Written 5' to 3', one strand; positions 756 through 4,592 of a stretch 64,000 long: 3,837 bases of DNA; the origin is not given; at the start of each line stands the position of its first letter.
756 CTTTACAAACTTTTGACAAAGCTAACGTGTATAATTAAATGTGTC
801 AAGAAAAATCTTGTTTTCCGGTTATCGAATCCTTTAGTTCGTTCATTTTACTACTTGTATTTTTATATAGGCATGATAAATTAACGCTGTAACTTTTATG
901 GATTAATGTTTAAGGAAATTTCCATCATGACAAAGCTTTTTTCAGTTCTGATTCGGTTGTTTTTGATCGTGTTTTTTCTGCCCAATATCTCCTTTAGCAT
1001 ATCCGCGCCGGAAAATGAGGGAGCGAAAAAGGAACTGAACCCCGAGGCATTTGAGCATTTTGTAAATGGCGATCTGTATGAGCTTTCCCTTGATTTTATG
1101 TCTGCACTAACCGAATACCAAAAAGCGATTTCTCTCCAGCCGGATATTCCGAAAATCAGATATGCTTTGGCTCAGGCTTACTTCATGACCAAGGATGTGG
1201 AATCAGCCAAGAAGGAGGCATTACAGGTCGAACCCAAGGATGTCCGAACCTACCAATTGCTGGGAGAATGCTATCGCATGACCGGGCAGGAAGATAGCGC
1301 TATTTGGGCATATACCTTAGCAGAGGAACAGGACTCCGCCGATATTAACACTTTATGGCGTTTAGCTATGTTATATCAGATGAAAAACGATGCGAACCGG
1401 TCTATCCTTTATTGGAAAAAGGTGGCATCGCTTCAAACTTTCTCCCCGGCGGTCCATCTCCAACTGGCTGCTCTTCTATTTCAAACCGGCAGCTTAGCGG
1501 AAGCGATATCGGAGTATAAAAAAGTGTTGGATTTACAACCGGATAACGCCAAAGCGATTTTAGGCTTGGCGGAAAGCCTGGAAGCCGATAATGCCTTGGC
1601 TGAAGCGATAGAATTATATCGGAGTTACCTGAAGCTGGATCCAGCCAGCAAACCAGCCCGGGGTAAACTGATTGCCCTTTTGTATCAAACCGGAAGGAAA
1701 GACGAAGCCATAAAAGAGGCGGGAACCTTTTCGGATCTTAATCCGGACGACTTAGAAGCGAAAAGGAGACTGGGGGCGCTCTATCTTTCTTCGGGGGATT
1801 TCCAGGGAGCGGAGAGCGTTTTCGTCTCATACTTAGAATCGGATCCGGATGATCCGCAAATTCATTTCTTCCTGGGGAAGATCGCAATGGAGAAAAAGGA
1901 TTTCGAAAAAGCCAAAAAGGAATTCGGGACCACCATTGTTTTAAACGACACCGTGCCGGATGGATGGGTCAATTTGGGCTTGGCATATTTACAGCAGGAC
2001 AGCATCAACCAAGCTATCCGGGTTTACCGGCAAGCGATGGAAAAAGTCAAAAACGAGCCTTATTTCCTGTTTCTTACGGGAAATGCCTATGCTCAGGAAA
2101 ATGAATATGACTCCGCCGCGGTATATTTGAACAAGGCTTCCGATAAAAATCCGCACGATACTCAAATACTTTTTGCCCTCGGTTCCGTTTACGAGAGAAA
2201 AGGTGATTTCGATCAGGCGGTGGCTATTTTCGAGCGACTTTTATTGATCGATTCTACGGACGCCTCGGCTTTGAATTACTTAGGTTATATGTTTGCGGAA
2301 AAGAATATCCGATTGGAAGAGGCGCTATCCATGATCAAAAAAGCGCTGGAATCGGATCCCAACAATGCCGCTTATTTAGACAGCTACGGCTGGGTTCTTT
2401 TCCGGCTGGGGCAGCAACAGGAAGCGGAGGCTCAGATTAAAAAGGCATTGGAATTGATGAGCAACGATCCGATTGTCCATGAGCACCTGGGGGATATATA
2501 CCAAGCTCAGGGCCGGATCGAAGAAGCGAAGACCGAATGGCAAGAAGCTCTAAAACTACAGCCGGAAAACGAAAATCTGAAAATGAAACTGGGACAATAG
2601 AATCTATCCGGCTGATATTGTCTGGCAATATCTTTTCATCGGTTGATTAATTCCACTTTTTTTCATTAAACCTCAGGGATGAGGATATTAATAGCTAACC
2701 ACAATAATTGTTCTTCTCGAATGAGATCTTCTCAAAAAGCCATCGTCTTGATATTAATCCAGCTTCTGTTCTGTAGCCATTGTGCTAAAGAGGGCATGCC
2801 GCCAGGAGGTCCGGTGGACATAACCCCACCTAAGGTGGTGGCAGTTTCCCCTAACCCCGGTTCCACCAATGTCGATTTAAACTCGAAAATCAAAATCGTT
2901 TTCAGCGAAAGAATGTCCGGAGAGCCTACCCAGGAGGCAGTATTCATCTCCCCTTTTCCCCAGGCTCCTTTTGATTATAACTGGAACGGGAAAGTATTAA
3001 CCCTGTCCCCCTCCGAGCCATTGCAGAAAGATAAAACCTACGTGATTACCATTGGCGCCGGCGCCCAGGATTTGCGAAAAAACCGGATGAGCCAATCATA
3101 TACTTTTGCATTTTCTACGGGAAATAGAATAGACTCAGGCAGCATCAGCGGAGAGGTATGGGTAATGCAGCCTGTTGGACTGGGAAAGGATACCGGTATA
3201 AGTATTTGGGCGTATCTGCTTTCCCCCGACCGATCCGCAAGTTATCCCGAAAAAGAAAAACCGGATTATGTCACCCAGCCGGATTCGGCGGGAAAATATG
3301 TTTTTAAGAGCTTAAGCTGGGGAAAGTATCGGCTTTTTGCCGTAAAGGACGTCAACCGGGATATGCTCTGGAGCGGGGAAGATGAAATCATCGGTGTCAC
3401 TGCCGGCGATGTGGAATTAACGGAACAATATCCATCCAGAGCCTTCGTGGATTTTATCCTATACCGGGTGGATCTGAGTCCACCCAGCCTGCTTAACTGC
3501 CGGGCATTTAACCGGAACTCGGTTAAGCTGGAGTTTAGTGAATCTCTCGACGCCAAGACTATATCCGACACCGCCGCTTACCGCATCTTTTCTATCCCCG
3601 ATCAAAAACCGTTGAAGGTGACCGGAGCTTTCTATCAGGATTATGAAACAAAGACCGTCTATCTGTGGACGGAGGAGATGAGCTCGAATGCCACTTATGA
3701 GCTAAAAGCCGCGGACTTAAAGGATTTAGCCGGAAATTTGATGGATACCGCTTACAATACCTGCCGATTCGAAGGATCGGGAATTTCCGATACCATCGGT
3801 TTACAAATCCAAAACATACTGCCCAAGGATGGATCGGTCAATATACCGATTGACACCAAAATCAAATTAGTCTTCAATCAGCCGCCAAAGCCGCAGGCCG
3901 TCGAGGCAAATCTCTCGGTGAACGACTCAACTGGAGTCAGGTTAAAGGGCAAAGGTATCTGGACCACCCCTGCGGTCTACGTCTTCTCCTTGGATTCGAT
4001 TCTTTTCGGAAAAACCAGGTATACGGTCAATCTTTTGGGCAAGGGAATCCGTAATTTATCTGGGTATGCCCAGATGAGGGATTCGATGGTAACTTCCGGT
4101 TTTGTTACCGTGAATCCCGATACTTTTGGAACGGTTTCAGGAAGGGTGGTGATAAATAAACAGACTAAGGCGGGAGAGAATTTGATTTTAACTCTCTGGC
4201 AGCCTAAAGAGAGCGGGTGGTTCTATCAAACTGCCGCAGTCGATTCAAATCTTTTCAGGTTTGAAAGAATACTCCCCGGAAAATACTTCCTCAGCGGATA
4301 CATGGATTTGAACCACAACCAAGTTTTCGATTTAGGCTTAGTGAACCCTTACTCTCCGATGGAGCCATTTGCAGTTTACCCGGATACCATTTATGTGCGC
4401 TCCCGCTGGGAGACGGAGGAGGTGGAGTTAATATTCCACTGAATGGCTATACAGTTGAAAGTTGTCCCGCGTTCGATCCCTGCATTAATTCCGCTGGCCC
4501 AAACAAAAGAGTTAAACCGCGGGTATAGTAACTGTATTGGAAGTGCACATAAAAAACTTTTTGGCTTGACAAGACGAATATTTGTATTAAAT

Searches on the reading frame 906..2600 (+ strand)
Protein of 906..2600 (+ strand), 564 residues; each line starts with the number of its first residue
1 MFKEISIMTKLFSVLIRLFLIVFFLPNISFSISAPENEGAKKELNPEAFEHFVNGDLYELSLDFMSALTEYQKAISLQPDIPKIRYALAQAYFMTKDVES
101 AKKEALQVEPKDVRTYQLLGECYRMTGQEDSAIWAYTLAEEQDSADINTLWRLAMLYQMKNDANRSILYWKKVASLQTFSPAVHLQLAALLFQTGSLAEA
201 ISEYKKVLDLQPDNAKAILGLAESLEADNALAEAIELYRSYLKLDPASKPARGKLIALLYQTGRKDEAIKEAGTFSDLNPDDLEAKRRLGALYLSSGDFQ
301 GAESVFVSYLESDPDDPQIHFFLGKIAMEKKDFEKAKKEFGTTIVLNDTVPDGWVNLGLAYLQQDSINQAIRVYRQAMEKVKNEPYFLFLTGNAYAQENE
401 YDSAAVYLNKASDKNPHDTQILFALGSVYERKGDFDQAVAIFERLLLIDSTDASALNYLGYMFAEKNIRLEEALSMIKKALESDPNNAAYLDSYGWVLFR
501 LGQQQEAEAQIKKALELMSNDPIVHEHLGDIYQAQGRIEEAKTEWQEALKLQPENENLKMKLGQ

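Call 47: search_protein_families(library=pfam, proteins=[window:906-2600:+], max_evalue=0.00001)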
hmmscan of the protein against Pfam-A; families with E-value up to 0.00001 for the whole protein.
window:906-2600:+ (564 aa): 33 families (the best 25 are shown)
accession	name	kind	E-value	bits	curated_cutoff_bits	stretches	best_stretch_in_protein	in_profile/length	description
PF07719.23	TPR_2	-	3.9e-61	198.6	27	1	524-555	3-34/34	Tetratricopeptide repeat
PF14559.12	TPR_19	-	5.9e-52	174.3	25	3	396-453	2-59/68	Tetratricopeptide repeat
PF13414.12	TPR_11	-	1.5e-50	169.1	26.8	3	67-94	13-40/42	TPR repeat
PF13432.12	TPR_16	-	1e-49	166.9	32.7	3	186-248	2-64/65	Tetratricopeptide repeat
PF13428.12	TPR_14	-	2.2e-47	155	23.5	0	181-223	1-43/44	Tetratricopeptide repeat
PF13181.12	TPR_8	-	9.9e-44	144.2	25.7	0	420-451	2-33/34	Tetratricopeptide repeat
PF13431.12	TPR_17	-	1.7e-42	140.6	24.4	0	478-509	3-34/34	Tetratricopeptide repeat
PF00515.34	TPR_1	-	5.5e-42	140.4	27.8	0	527-555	6-34/34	Tetratricopeptide repeat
PF13424.12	TPR_12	-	3.3e-30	104.5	30.1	1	470-518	26-75/77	Tetratricopeptide repeat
PF24575.1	TPR_Slam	-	2e-27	96.1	35.2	0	52-104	51-103/104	Surface lipoprotein assembly modifier, N-terminal TPR repeats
PF23914.1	TPR_CcmH_CycH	-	1.5e-26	93.6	42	1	458-556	55-155/158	Cytochrome c-type biogenesis protein H TPR domain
PF12895.13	ANAPC3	-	1.5e-21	76.9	27.2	0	364-444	2-81/82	Anaphase-promoting complex, cyclosome, subunit 3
PF13174.12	TPR_6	-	6.6e-21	73.9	26.3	0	422-446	3-27/33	Tetratricopeptide repeat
PF13176.12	TPR_7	-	1.9e-20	71.6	27.9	1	422-452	2-32/36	Tetratricopeptide repeat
PF13371.12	TPR_9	-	6.3e-20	71.4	35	0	278-320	24-66/73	Tetratricopeptide repeat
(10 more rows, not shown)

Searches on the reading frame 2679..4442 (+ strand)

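Call 47: search_protein_families(library=pfam, proteins=[window:2679-4442:+], max_evalue=0.00001)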
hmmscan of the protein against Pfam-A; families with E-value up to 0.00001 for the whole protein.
window:2679-4442:+ (587 aa): 1 family
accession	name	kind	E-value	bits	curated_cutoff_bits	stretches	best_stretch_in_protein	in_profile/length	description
PF13205.12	Big_5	-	7e-42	142.9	23.6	2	47-147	1-105/105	Bacterial Ig-like domain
